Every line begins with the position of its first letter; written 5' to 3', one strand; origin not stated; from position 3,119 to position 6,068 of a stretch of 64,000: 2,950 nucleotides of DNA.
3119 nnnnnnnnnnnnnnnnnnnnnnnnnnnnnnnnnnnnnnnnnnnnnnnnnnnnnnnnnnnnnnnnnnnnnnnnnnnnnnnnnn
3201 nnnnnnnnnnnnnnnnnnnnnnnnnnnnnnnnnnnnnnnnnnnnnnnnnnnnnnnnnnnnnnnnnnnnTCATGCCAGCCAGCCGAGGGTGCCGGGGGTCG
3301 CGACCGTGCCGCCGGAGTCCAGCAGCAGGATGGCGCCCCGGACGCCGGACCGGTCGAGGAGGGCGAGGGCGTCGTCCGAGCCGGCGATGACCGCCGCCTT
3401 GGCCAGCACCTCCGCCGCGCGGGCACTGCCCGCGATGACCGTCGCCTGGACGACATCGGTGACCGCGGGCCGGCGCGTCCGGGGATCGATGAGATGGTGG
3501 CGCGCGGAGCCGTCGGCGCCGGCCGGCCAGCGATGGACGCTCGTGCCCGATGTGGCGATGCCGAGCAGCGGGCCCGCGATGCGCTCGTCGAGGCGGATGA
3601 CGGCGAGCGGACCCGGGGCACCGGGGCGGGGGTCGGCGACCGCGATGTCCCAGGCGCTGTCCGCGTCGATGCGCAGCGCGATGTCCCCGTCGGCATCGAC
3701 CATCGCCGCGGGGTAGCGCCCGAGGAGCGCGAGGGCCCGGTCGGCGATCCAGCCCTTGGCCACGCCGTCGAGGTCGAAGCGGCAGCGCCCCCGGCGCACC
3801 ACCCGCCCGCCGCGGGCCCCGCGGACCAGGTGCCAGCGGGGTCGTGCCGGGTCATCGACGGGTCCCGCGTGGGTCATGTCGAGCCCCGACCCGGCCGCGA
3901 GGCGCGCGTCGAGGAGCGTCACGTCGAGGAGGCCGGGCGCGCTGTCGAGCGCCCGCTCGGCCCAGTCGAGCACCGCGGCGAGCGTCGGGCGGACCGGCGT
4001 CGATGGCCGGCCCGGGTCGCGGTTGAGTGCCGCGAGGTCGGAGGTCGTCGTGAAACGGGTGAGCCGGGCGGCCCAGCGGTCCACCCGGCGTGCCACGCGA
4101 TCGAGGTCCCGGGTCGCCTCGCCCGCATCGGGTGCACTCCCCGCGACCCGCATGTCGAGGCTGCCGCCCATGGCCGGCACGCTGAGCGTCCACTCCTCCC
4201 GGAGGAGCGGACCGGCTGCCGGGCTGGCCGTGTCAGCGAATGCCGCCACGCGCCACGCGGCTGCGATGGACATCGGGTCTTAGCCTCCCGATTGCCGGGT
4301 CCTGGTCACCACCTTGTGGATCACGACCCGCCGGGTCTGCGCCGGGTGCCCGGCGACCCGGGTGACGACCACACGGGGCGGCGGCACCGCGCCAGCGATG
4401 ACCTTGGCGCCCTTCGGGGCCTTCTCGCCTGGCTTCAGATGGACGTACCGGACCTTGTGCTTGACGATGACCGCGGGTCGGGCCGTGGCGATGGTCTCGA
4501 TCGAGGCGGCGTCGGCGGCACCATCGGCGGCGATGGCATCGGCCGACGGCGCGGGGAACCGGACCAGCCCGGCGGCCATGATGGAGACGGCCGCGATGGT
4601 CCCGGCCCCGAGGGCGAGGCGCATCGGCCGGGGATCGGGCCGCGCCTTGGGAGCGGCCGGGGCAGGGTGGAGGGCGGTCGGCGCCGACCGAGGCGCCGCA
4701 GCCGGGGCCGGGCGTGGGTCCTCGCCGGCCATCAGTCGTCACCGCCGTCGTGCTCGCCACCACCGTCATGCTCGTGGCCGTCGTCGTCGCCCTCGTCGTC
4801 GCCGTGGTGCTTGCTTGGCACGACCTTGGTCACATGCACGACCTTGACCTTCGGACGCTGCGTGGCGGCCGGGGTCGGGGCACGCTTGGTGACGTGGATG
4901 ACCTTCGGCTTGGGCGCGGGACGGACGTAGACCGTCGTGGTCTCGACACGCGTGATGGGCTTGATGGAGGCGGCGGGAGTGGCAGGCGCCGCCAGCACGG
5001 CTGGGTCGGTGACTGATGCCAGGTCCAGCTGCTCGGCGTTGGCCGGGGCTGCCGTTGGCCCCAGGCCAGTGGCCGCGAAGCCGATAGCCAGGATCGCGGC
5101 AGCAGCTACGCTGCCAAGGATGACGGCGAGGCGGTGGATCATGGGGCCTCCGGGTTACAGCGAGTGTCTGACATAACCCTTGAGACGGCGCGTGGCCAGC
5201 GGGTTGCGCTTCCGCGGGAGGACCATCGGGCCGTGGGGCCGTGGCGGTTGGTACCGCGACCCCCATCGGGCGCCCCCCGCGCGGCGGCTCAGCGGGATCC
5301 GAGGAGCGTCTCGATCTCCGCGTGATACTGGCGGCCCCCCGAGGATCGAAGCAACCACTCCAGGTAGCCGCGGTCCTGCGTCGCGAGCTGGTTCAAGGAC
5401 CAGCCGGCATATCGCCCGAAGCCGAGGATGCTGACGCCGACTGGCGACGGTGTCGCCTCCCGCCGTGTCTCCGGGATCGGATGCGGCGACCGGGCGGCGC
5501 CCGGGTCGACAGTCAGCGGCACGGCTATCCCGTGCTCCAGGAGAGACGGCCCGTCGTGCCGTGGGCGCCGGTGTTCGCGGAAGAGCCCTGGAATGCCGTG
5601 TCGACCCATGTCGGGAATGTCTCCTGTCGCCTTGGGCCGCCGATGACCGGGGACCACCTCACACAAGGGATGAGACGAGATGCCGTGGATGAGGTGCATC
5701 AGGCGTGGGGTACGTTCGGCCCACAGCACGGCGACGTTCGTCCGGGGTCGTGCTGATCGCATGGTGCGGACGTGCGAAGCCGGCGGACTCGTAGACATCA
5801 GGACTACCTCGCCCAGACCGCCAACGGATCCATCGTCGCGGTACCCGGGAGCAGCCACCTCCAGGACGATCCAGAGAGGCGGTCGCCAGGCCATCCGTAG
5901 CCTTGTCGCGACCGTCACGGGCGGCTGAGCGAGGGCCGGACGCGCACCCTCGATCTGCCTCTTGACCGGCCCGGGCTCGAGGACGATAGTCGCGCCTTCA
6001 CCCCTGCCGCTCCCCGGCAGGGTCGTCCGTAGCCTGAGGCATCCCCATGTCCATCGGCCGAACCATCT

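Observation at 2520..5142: ApbE flavin-transferase operon with a di-heme ferric-reductase-like membrane protein and two paralogous exported proteins, one with a His/Asp-rich tail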

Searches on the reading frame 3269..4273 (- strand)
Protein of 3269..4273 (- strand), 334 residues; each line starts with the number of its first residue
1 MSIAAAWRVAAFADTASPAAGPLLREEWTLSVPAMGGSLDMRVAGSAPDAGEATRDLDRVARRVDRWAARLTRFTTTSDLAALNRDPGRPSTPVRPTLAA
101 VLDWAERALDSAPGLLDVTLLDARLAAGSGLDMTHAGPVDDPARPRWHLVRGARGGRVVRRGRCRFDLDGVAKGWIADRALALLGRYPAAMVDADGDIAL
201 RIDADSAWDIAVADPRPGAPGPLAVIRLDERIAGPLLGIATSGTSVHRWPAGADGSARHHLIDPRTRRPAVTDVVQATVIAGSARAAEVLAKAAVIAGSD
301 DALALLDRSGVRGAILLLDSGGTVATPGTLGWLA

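Call 3: search_protein_families(library=pfam, proteins=[window:3269-4273:-], max_evalue=1)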
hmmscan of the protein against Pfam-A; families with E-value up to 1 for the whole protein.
window:3269-4273:- (334 aa): 1 family
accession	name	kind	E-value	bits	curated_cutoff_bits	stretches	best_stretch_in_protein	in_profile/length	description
PF02424.20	ApbE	-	6.5e-37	127.9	25.6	1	51-309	12-258/266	ApbE family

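Call 4: search_protein_families(library=ncbifam, proteins=[window:3269-4273:-], max_evalue=1)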
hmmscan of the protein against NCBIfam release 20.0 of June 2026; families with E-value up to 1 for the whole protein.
window:3269-4273:- (334 aa): 2 families
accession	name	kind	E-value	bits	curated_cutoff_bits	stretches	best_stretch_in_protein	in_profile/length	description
NF007774.0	PRK10461.1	equivalog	1e-09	37.7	498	1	167-311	182-322/351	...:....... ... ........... ApbE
NF003322.0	PRK04334.1-2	equivalog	0.00013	21.1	290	1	174-244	99-169/295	hypothetical protein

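Call 38: search_solved_structures(query=window:3269-4273:-, max_evalue=0.001, show_alignments=3)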
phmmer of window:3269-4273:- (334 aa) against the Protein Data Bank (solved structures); distinct sequences matched with E-value up to 0.001: 13.
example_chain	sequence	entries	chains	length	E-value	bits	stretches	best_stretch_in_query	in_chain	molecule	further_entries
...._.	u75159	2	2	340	1e-10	44.9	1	39-312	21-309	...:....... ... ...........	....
1vrm_A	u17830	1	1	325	5.8e-10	42.4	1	156-326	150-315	hypothetical protein TM1553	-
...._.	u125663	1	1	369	6.7e-10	42.2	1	52-312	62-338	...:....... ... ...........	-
4ifu_A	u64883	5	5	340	8.6e-10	41.9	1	57-312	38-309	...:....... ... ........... | Thiamine biosynthesis lipoprotein ApbE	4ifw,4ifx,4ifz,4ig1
4xdr_A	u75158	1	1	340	2.3e-09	40.4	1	57-312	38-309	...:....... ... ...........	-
5mgy_H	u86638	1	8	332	8e-09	38.7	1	33-326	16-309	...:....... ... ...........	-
6nxi_A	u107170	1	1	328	2.6e-08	37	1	27-312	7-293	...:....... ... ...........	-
6nxj_A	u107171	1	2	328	6.1e-07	32.5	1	27-312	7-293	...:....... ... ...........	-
7esa_A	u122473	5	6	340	2e-06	30.8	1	163-302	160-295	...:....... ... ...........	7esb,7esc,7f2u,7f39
3pnd_A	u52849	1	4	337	4.1e-06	29.8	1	48-318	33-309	Thiamine biosynthesis lipoprotein ApbE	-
4xgw_A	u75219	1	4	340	6.6e-06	29.1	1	166-313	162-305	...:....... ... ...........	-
2o18_A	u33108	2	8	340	2.3e-05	27.3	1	167-313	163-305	Thiamine biosynthesis lipoprotein apbE | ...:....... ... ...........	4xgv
4xgx_A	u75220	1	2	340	2.5e-05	27.2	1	167-313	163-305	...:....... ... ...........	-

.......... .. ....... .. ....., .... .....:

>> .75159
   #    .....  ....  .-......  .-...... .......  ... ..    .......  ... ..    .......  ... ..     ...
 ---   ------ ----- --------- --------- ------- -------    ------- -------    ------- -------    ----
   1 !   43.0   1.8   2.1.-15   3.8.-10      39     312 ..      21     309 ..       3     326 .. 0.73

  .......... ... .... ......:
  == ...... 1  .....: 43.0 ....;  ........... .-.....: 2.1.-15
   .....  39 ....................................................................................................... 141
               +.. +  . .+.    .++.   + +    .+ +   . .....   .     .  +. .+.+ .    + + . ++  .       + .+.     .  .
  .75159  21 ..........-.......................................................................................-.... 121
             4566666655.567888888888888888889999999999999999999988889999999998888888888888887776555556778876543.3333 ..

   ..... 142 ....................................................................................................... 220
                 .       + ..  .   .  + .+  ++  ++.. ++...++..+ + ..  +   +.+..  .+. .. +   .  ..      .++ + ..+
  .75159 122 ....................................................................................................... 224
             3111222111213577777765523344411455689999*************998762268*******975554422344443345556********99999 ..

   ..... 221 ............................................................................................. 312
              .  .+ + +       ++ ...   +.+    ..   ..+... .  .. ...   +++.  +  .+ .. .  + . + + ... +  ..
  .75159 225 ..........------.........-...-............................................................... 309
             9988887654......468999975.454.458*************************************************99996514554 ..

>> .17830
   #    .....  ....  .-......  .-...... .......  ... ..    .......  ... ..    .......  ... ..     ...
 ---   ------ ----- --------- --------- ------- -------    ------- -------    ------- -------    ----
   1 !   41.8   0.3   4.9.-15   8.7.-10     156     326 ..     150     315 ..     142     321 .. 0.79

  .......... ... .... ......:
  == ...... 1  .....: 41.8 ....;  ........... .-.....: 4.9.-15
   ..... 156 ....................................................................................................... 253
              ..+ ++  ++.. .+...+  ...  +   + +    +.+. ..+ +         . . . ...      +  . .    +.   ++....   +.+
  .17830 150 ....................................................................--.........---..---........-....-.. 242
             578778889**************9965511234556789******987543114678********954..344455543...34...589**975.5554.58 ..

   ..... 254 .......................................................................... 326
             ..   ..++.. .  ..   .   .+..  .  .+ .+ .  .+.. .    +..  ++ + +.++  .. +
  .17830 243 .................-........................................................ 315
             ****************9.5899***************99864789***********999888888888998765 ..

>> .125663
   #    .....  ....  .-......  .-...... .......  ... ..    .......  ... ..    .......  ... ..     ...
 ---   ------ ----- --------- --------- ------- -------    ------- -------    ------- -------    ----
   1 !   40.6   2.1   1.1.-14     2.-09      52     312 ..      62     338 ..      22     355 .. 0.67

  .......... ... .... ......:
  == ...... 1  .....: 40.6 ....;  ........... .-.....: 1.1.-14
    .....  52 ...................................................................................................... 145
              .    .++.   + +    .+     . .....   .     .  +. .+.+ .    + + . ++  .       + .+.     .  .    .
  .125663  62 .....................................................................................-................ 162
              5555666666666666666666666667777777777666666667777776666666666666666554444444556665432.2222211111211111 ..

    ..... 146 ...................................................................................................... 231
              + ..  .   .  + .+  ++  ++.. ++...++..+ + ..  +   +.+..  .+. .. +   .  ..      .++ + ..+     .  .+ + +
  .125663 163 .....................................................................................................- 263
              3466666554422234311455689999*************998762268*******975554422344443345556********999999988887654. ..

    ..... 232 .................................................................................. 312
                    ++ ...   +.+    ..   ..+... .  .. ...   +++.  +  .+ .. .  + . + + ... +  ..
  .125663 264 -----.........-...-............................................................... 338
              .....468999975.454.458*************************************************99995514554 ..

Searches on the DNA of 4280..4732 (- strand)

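Call 71: search_rna_families(sources=[L005, L018, L022], threshold=evalue, max_evalue=0.1)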
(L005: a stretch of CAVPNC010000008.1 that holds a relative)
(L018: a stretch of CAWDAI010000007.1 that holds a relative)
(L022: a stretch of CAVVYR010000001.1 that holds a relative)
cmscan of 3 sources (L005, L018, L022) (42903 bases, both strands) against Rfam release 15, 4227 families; matches with E-value up to 0.1: 1.
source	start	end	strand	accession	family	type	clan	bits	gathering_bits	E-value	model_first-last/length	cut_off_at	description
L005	12749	12804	+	RF02927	Actino-ugpB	Gene; sRNA;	-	32.8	42.5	0.023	1-61/61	no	Actino-ugpB RNA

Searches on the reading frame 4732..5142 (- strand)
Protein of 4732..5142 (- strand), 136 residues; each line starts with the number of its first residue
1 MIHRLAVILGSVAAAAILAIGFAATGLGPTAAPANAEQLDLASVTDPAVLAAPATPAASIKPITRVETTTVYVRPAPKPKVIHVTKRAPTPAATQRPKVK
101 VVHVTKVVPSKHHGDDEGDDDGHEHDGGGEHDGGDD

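Call 3: search_protein_families(library=pfam, proteins=[window:4732-5142:-], max_evalue=1)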
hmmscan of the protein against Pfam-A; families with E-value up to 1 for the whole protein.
window:4732-5142:- (136 aa): 0 families

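Call 4: search_protein_families(library=ncbifam, proteins=[window:4732-5142:-], max_evalue=1)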
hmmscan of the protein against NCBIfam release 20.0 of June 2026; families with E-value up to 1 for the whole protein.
window:4732-5142:- (136 aa): 0 families

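Call 11: find_homologous_proteins(query=window:4732-5142:-, max_evalue=0.01)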
Query window:4732-5142:- (136 aa): 48 proteins with E <= 0.01 among 287 candidates.
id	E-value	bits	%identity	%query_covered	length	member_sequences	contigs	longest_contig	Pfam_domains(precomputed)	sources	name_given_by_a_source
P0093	6.2e-80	284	100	100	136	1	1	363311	-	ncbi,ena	-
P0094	2.6e-71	256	88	96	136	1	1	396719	-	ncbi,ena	-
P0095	5.8e-42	161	61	78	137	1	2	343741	-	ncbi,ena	-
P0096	6.4e-39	151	66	71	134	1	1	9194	-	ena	-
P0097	2.2e-38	149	68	82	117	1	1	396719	-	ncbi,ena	-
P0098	5.4e-38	148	69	66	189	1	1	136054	-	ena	-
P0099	1.3e-37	147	65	78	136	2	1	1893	-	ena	-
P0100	6.8e-37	144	57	82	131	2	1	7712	-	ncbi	-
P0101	7.8e-35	138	65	78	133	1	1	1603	-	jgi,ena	-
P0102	3.1e-34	136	61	100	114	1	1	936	-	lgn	-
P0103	4.3e-34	135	68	71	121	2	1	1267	-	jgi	jgi:hypothetical protein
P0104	6.1e-34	135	67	78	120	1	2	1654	-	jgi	jgi:hypothetical protein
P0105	3.2e-33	133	63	78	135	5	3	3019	-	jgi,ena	-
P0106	9.9e-33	131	61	100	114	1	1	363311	-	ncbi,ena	-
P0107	9.6e-32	128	65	79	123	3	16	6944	-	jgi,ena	-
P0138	5.8e-4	38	44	65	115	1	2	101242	-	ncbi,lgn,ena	-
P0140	9.8e-3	34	68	29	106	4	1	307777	-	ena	-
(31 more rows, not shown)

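Call 18: find_encoding_contigs(protein=window:4732-5142:-, flank=10000, max_places=3)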
Protein window:4732-5142:- (136 aa): no gene with exactly this product is on record in the collection.

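Call 48: find_encoding_contigs(protein=P0106, flank=10000, max_places=2)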
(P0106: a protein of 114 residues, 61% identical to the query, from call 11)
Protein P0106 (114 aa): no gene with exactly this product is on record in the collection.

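Call 62: find_encoding_contigs(protein=P0138, flank=8000, max_places=2)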
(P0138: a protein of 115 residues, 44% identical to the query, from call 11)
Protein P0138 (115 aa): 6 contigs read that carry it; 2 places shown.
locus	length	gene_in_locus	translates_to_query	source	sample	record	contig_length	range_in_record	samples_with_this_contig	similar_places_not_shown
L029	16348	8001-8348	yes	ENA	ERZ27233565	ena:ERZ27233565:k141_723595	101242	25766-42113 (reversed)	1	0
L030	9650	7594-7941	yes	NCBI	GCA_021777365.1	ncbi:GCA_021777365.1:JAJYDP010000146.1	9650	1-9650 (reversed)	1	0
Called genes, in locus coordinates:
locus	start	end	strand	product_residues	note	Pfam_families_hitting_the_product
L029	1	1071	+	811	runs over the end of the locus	PF13188:PAS_8, PF13426:PAS_9, PF08447:PAS_3, PF00989:PAS, PF08448:PAS_4, PF13188:PAS_8, PF13426:PAS_9, PF08447:PAS_3, +1 more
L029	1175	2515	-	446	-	PF00990:GGDEF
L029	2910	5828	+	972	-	PF08448:PAS_4, PF00989:PAS, PF08447:PAS_3, PF08448:PAS_4, PF13188:PAS_8, PF13426:PAS_9, PF00563:EAL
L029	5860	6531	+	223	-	PF00072:Response_reg, PF00486:Trans_reg_C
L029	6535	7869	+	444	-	PF00512:HisKA, PF02518:HATPase_c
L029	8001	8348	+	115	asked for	-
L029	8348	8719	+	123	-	-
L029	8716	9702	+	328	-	PF02424:ApbE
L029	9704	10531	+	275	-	PF01794:Ferric_reduct (weak)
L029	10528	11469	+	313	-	PF02424:ApbE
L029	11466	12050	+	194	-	PF01794:Ferric_reduct (weak)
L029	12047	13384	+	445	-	PF01512:Complex1_51K, PF10589:NADH_4Fe-4S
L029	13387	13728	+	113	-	PF13459:Fer4_15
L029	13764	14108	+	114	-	-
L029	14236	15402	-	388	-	PF11392:AllH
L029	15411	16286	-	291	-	PF04199:Cyclase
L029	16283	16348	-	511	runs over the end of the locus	PF06545:AllG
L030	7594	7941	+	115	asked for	-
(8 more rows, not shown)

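Call 63: find_encoding_contigs(protein=P0140, flank=8000, max_places=2)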
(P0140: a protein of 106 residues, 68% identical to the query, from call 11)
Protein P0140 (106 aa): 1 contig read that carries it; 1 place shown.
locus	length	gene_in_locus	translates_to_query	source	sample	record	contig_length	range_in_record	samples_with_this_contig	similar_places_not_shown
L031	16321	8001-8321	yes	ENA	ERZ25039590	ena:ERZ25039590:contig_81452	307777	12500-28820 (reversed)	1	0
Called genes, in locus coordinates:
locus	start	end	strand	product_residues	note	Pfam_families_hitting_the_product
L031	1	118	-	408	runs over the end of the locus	PF00390:malic, PF03949:Malic_M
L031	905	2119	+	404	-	-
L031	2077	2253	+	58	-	-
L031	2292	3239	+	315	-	PF02729:OTCace_N, PF00185:OTCace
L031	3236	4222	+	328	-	PF00696:AA_kinase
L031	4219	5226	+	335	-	PF08240:ADH_N, PF00107:ADH_zinc_N (faint)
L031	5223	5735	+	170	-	PF13302:Acetyltransf_3 (weak), PF00583:Acetyltransf_1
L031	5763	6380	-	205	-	PF24837:AMIN-like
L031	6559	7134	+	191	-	PF04542:Sigma70_r2, PF08281:Sigma70_r4_2, PF04545:Sigma70_r4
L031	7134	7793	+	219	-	-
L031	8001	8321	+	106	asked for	-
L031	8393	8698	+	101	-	-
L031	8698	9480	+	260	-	PF02424:ApbE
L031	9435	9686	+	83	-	PF02424:ApbE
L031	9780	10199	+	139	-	-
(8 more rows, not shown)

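Call 66: search_protein_families(library=pfam, proteins=[L029:13764-14108:+, L029:8348-8719:+], max_evalue=0.01)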
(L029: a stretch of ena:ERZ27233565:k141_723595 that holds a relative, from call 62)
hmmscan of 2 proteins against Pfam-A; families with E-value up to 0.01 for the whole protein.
L029:13764-14108:+ (114 aa): 0 families

L029:8348-8719:+ (123 aa): 0 families

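Call 70: search_solved_structures(query=A2, max_evalue=10)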
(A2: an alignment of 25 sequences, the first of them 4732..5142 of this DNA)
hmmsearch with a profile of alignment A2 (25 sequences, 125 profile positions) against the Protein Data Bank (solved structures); distinct sequences matched with E-value up to 10: 1.
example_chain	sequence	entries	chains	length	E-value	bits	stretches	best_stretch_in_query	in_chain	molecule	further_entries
5v93_q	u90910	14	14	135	0.97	13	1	23-111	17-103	30S ribosomal protein S17 | Small ribosomal subunit protein uS17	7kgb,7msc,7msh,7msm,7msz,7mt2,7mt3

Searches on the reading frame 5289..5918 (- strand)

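Call 66: search_protein_families(library=pfam, proteins=[window:5289-5918:-], max_evalue=0.01)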
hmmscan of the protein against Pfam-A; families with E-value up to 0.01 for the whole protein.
window:5289-5918:- (209 aa): 1 family
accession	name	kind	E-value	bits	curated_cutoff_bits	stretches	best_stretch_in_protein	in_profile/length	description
PF20600.3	ExoX-like_C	-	0.0064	16.3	26.5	1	167-190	3-26/30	Exodeoxyribonuclease X-like C-terminal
